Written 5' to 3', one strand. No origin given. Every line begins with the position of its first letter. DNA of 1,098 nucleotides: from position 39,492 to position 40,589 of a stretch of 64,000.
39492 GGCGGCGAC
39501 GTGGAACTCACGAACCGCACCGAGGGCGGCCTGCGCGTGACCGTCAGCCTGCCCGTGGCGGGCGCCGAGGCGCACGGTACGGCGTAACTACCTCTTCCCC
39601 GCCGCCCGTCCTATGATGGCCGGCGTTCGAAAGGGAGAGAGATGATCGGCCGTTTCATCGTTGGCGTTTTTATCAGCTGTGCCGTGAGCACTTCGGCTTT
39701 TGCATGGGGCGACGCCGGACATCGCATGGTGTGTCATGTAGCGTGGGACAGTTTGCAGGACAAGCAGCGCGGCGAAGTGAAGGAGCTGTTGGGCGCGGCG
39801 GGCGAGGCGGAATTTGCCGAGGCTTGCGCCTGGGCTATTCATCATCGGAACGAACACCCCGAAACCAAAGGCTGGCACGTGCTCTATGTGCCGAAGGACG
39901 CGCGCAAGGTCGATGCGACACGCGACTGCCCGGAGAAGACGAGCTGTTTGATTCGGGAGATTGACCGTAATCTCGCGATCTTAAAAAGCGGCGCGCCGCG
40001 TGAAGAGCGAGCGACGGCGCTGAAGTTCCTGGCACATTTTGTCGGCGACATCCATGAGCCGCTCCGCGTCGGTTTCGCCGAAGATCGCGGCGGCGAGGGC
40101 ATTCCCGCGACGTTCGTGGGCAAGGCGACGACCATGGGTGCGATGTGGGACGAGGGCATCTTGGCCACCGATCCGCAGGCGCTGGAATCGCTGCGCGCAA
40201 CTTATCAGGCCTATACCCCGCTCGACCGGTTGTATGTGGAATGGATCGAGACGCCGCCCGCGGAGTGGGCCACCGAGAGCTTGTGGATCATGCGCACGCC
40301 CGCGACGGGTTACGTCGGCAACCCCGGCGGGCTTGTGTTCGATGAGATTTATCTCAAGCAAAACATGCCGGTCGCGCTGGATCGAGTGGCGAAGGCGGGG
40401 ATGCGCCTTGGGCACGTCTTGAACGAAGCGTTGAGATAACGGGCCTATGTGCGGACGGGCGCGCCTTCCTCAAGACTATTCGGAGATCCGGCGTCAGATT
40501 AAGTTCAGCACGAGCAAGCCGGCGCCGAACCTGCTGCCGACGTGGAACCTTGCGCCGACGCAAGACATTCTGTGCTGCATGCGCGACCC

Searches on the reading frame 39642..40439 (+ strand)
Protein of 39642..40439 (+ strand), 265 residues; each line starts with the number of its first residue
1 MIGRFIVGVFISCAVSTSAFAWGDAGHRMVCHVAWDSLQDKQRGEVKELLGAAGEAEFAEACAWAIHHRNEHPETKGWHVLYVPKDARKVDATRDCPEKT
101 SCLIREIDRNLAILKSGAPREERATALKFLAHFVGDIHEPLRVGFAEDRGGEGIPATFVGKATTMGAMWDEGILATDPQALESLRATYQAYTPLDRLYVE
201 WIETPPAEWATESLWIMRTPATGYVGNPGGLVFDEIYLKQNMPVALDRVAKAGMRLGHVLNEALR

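Call 40: search_protein_families(library=pfam, proteins=[window:39642-40439:+], max_evalue=0.01)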
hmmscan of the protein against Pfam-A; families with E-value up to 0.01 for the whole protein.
window:39642-40439:+ (265 aa): 1 family
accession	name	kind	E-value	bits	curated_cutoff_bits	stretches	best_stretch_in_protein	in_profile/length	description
PF02265.22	S1-P1_nuclease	-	3.6e-45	155.3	29.5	1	22-264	1-257/258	S1/P1 Nuclease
